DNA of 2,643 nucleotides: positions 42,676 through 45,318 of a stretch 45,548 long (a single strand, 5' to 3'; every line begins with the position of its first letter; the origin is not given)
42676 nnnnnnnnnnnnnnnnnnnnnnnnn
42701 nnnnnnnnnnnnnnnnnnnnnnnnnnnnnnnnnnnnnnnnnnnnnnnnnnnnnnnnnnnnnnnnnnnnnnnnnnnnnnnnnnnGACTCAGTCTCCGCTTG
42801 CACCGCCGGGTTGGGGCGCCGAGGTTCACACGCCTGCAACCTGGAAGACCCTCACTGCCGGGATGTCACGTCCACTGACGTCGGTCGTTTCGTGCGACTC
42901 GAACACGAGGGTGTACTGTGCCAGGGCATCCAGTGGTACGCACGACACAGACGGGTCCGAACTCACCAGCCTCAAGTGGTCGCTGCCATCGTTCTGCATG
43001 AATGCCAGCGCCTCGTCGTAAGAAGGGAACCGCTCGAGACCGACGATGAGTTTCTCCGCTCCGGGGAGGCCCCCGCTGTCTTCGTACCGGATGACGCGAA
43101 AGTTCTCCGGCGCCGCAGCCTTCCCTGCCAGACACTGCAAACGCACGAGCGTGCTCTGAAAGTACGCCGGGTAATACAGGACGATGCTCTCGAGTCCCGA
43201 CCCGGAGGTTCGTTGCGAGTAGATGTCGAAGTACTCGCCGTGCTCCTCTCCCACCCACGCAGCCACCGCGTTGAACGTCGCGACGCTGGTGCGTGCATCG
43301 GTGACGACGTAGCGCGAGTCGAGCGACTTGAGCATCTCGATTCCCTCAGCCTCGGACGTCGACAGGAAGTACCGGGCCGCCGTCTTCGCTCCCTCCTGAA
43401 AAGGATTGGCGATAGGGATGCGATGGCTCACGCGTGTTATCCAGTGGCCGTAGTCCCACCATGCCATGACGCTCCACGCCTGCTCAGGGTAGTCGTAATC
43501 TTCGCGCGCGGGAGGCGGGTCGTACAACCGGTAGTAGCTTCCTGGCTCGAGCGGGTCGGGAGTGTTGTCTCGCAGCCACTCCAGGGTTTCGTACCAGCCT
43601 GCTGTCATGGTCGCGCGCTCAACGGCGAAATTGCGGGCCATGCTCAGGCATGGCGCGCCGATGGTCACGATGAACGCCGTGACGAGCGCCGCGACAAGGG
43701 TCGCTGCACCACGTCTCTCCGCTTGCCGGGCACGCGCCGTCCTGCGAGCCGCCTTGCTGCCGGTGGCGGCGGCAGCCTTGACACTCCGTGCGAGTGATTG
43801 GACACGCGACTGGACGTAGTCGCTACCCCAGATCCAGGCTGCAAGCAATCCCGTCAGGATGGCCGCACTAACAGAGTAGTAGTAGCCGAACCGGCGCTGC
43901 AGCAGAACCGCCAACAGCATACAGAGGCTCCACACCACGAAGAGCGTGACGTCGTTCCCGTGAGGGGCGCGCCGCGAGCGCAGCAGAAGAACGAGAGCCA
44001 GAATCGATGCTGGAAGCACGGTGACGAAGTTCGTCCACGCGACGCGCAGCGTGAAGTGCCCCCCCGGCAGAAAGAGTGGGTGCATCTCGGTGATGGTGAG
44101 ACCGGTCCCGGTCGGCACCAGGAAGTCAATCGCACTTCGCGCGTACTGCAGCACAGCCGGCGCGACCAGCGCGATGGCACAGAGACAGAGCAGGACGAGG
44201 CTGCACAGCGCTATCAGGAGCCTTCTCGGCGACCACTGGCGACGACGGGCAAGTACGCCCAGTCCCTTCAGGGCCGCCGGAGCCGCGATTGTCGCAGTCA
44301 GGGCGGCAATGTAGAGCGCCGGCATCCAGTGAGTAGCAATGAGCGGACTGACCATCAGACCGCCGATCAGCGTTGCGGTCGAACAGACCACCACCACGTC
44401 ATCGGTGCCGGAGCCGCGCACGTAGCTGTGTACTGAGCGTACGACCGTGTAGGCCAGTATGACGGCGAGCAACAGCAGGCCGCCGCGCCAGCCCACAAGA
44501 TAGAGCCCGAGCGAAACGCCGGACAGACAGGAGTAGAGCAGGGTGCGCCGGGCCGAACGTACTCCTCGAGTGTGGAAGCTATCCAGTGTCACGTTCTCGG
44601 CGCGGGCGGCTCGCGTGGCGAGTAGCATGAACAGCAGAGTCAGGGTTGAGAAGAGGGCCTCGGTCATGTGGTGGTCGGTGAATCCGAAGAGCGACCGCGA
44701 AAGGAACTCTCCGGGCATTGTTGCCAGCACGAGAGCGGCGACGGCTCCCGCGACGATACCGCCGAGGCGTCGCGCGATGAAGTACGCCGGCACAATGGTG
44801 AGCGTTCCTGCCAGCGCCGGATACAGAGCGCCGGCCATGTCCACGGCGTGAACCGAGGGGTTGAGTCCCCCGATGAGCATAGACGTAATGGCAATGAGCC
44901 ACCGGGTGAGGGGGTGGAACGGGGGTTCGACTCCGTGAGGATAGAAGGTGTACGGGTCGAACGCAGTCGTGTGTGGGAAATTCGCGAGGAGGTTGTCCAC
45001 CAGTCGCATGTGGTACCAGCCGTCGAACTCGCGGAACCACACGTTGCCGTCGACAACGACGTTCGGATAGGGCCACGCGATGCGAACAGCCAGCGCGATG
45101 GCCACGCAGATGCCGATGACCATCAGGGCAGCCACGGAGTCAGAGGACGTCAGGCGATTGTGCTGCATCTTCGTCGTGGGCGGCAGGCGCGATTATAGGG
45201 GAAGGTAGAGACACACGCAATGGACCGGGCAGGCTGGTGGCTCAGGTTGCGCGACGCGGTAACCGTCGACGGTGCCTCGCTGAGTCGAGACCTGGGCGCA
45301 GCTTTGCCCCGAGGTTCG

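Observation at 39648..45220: Compact OST-dependent N-glycosylation-like locus (2 x GT2, flippase, STT3/AglB-type oligosaccharyltransferase) in a Chloroflexota-like bacterium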

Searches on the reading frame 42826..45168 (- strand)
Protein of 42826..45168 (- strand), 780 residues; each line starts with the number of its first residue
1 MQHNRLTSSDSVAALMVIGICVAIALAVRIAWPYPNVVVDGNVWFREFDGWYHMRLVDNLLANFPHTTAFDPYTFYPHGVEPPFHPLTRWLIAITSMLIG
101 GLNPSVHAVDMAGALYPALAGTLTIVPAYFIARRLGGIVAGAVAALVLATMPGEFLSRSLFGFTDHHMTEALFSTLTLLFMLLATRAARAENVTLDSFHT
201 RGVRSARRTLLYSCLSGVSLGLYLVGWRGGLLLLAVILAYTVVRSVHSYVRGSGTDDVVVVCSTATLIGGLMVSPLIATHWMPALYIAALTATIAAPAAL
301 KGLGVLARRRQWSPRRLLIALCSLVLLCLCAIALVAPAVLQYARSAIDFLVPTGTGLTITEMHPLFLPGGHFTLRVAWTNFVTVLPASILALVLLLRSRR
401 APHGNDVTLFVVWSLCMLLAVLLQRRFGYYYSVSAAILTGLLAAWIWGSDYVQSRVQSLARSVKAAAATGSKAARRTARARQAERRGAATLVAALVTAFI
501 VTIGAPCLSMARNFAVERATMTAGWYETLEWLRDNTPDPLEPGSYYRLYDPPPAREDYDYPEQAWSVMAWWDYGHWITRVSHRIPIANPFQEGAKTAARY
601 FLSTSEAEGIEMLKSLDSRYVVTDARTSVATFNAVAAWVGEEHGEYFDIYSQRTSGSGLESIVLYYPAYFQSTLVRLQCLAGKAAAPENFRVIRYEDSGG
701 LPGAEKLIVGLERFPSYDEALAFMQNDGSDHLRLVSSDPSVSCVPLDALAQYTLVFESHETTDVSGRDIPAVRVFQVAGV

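Call 3: search_protein_families(library=pfam, proteins=[window:42826-45168:-], max_evalue=0.01)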
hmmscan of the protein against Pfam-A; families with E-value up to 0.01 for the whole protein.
window:42826-45168:- (780 aa): 2 families
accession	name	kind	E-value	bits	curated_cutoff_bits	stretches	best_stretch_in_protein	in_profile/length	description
PF02516.20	STT3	-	7.7e-32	111.7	24.5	1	38-247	22-213/405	Oligosaccharyl transferase STT3, N-terminal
PF22627.1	AglB_core-like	-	3.1e-25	89.1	27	1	523-626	2-109/111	AglB core domain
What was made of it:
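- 42826..45168 (-): AglB-type oligosaccharyltransferase (STT3/AglB/PglB family) of 780 aa, the predicted catalytic N-glycosylating enzyme. Pfam matches STT3 and AglB_core-like (call 3).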

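Call 4: search_protein_families(library=ncbifam, proteins=[window:42826-45168:-], max_evalue=0.01)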
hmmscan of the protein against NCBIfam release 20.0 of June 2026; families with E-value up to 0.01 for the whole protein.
window:42826-45168:- (780 aa): 1 family
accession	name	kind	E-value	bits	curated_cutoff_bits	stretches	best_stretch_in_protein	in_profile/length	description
TIGR04154.1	archaeo_STT3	subfamily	8.6e-170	566.9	450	1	16-775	2-738/831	oligosaccharyl transferase, archaeosortase A system-associated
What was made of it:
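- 42826..45168 (-): TIGR04154 scores 567 bits against a cutoff of 450 (call 4).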

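Call 8: find_homologous_proteins(query=window:42826-45168:-, max_evalue=1e-10)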
Query window:42826-45168:- (780 aa): 77 proteins with E <= 1e-10 among 8000 candidates.
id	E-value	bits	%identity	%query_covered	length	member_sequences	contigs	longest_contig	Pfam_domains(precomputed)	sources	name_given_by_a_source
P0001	0.0e+0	1748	100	100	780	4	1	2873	PF22627.1,PF02516.21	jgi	-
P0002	0.0e+0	1354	76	98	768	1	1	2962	PF22627.1,PF02516.21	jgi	jgi:dolichyl-diphosphooligosaccharide--protein glycosyltransferase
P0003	0.0e+0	1335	75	100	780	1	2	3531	PF22627.1,PF02516.21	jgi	-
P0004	0.0e+0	1222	68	100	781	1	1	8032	PF22627.1,PF02516.21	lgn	-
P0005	0.0e+0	1205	68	100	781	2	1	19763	PF22627.1,PF02516.21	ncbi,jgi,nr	ncbi:MAG: oligosaccharyl transferase, archaeosortase A system-associated [Dehalococcoidia bacterium]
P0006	0.0e+0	1077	60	100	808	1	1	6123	PF22627.1,PF02516.21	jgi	-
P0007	1.6e-279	948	55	100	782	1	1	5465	PF22627.1,PF02516.21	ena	-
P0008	1.2e-278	945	55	96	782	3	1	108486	PF22627.1,PF02516.21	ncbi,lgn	-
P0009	2.5e-274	930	55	96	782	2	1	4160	PF22627.1,PF02516.21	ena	-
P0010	6.2e-274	929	54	99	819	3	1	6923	PF22627.1,PF02516.21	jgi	jgi:oligosaccharyl transferase (archaeosortase A-associated)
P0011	2.2e-272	924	54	97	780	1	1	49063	PF22627.1,PF02516.21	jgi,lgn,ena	-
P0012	5.5e-268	909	52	100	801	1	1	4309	PF22627.1,PF02516.21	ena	-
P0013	9.8e-267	905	52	99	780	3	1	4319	PF22627.1,PF02516.21,PF13231.13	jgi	-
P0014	1.1e-262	892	52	99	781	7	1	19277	PF22627.1,PF02516.21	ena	-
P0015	1.4e-258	878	51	96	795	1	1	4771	PF22627.1,PF02516.21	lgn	-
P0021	6.2e-252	856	50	98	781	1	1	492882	PF22627.1,PF02516.21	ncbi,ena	-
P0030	4.4e-242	824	50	96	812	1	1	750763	PF22627.1,PF02516.21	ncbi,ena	-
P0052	2.6e-156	540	36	100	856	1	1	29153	PF22627.1,PF02516.21,PF13231.13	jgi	jgi:dolichyl-phosphooligosaccharide-protein glycotransferase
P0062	1.6e-134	468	34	97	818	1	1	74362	PF22627.1,PF02516.21,PF13231.13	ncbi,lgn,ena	-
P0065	2.1e-125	438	34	98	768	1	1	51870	PF22627.1,PF02516.21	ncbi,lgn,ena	-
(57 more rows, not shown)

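Call 9: search_solved_structures(query=window:42826-45168:-, max_evalue=0.001, show_alignments=2)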
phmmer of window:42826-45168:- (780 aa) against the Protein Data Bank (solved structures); distinct sequences matched with E-value up to 0.001: 8.
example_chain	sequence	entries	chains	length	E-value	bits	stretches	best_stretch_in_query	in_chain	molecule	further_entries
5gmy_A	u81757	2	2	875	6e-62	213.2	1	16-639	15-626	Transmembrane oligosaccharyl transferase, putative | Dolichyl-phosphooligosaccharide-protein glycotransferase 3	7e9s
3waj_A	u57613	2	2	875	8.1e-62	212.7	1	16-639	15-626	Transmembrane oligosaccharyl transferase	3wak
3wai_A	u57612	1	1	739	7.2e-24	87.2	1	513-640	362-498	Maltose-binding periplasmic protein, Transmembrane oligosaccharyl transferase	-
3vgp_A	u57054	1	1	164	1.3e-15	59.9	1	521-628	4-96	Transmembrane oligosaccharyl transferase, putative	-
3vu0_A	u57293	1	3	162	1.1e-13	53.5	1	521-628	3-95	Putative uncharacterized protein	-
6s7o_A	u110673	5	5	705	4.3e-05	25.2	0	559-622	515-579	Dolichyl-diphosphooligosaccharide--protein glycosyltransferase subunit STT3A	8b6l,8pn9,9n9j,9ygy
6ftj_5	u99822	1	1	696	5.8e-05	24.7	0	559-622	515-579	Dolichyl-diphosphooligosaccharide--protein glycosyltransferase subunit STT3A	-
6ftg_5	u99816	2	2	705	6e-05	24.7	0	559-622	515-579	Dolichyl-diphosphooligosaccharide--protein glycosyltransferase subunit STT3A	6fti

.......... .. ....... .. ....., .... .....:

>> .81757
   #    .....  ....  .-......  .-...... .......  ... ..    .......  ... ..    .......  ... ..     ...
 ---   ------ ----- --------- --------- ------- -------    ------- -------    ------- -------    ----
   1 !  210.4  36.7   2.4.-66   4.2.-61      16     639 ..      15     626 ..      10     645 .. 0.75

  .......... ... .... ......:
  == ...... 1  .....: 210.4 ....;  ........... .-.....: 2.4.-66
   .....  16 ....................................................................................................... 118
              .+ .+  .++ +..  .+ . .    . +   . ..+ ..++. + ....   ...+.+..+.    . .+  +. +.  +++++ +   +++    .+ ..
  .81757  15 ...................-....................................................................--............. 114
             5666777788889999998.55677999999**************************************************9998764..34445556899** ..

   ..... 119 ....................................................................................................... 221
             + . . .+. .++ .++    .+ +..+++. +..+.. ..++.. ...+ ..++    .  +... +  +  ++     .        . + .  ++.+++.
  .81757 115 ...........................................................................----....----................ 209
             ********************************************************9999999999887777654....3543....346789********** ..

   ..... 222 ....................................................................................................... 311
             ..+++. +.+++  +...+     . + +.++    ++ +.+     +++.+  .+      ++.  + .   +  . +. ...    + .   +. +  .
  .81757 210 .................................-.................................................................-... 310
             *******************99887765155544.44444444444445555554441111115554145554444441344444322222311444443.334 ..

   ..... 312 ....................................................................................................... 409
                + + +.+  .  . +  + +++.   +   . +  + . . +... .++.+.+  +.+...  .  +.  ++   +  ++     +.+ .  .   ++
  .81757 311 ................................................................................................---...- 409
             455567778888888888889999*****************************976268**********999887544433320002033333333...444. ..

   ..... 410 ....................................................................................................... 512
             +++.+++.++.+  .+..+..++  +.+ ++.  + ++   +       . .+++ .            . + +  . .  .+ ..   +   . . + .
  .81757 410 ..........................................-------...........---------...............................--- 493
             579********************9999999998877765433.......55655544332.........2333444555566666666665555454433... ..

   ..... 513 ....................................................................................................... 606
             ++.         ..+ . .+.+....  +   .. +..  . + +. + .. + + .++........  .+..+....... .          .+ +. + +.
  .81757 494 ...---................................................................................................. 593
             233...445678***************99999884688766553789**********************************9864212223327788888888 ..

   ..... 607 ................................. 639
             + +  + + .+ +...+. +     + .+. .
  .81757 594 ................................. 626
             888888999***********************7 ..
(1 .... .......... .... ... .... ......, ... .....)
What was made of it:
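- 42826..45168 (-): AfAglB-L aligns at E 6e-62 (call 9).
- On STT3/AglB/PglB oligosaccharyltransferases (GT-C fold): T358-I359-T360-E361 aligns with the T-I-A-E360 of AfAglB-L (call 9). W570-W-D-Y-G574-H-W is identical to the AfAglB-L WWDYGHW (call 9).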

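Call 15: find_encoding_contigs(protein=P0021, flank=10000, max_places=2)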
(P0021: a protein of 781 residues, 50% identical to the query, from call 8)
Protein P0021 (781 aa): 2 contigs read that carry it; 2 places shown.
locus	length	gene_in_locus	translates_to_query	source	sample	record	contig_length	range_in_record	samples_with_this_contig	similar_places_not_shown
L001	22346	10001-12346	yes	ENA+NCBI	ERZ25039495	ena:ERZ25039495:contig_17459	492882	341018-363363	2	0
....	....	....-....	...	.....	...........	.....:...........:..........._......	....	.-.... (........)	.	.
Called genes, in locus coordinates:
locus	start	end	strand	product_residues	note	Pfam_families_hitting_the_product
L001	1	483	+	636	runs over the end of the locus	PF16260:DUF4914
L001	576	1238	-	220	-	PF28474:DUF8412, PF13376:OmdA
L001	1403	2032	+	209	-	PF06445:GyrI-like (weak)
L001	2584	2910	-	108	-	PF08734:GYD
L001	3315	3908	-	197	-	PF00156:Pribosyltran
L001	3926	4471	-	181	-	PF10502:Peptidase_S26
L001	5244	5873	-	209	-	PF06736:TMEM175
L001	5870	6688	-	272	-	PF02517:Rce1-like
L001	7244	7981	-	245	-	PF02463:SMC_N, PF13476:AAA_23 (weak), PF13191:AAA_16 (faint), PF00005:ABC_tran, PF13304:AAA_21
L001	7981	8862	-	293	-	PF00528:BPD_transp_1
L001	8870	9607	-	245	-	PF00497:SBP_bac_3, PF10613:Lig_chan-Glu_bd (weak)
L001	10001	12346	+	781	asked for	PF02516:STT3, PF22627:AglB_core-like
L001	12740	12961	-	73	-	-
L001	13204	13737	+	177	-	-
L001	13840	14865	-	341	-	PF01073:3Beta_HSD, PF01370:Epimerase, PF02719:Polysacc_synt_2 (faint), PF04321:RmlD_sub_bind, PF07993:NAD_binding_4 (faint), PF13460:NAD_binding_10, PF16363:GDP_Man_Dehyd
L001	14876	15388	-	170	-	PF00908:dTDP_sugar_isom, PF14667:Polysacc_synt_C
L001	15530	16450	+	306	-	PF13641:Glyco_tranf_2_3, PF00535:Glycos_transf_2, PF13632:Glyco_trans_2_3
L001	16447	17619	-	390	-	PF21135:DRL_cat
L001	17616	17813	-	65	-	-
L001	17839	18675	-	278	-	PF00535:Glycos_transf_2, PF13641:Glyco_tranf_2_3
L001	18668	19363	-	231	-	PF00535:Glycos_transf_2, PF13641:Glyco_tranf_2_3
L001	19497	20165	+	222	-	PF01168:Ala_racemase_N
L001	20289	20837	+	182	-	PF09335:VTT_dom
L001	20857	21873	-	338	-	PF04055:Radical_SAM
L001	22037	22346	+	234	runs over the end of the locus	PF00226:DnaJ, PF01556:DnaJ_C (weak)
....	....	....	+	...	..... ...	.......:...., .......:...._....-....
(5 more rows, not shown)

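Call 16: find_encoding_contigs(protein=P0030, flank=10000, max_places=2)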
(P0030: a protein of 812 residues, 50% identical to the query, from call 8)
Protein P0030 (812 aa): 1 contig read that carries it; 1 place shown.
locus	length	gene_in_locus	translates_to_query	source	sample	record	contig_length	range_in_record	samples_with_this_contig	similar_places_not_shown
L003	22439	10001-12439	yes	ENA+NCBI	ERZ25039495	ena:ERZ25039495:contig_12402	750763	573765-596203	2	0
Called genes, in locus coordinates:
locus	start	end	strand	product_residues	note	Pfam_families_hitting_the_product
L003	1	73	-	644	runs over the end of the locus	PF00989:PAS, PF13188:PAS_8, PF08448:PAS_4, PF13426:PAS_9, PF00512:HisKA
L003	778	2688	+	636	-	PF16260:DUF4914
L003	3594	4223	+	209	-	PF06445:GyrI-like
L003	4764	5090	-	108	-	PF08734:GYD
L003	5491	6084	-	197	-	PF00156:Pribosyltran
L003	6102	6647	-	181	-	PF10502:Peptidase_S26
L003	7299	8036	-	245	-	PF13476:AAA_23 (weak), PF02463:SMC_N, PF00005:ABC_tran, PF13191:AAA_16 (faint), PF13304:AAA_21 (weak)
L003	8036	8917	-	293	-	PF00528:BPD_transp_1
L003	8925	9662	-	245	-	PF00497:SBP_bac_3, PF10613:Lig_chan-Glu_bd (weak)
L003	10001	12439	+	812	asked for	PF02516:STT3, PF22627:AglB_core-like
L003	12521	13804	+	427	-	PF01943:Polysacc_synt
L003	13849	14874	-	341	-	PF01073:3Beta_HSD, PF01370:Epimerase, PF02719:Polysacc_synt_2 (weak), PF04321:RmlD_sub_bind, PF07993:NAD_binding_4 (faint), PF13460:NAD_binding_10, PF16363:GDP_Man_Dehyd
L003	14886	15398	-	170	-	PF00908:dTDP_sugar_isom, PF14667:Polysacc_synt_C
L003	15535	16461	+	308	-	PF13641:Glyco_tranf_2_3, PF00535:Glycos_transf_2, PF13632:Glyco_trans_2_3 (weak)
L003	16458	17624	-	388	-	PF21135:DRL_cat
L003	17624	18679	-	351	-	PF13641:Glyco_tranf_2_3, PF00535:Glycos_transf_2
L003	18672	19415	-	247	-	PF00535:Glycos_transf_2, PF13641:Glyco_tranf_2_3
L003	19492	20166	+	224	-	PF01168:Ala_racemase_N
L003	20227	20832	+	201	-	PF09335:VTT_dom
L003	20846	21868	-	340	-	PF04055:Radical_SAM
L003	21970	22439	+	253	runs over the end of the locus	PF00226:DnaJ, PF01556:DnaJ_C (weak)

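Call 17: find_encoding_contigs(protein=P0005, flank=10000, max_places=2)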
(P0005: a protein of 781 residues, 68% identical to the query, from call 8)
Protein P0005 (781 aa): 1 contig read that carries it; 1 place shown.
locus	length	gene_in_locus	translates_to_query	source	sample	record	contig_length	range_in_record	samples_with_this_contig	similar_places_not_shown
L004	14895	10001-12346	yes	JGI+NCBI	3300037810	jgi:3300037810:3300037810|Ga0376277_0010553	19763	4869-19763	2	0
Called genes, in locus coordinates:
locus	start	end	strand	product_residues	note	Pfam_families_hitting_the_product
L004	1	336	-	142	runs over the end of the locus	PF03946:Ribosomal_L11_N, PF00298:Ribosomal_L11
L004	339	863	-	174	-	PF02357:NusG, PF00467:KOW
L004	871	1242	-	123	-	PF00584:SecE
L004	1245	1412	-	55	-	PF00471:Ribosomal_L33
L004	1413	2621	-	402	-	PF00009:GTP_EFTU, PF03144:GTP_EFTU_D2, PF03143:GTP_EFTU_D3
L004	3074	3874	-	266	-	PF03306:AAL_decarboxy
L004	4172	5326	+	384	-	PF00465:Fe-ADH, PF13685:Fe-ADH_2, PF25137:ADH_Fe_C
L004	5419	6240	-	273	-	PF12697:Abhydrolase_6, PF00561:Abhydrolase_1, PF12146:Hydrolase_4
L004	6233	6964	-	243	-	PF28474:DUF8412, PF13376:OmdA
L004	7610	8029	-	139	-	PF08734:GYD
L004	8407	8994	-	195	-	-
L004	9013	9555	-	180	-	PF10502:Peptidase_S26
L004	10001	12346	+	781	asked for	PF02516:STT3, PF22627:AglB_core-like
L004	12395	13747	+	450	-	PF01943:Polysacc_synt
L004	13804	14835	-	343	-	PF00535:Glycos_transf_2, PF13641:Glyco_tranf_2_3 (faint)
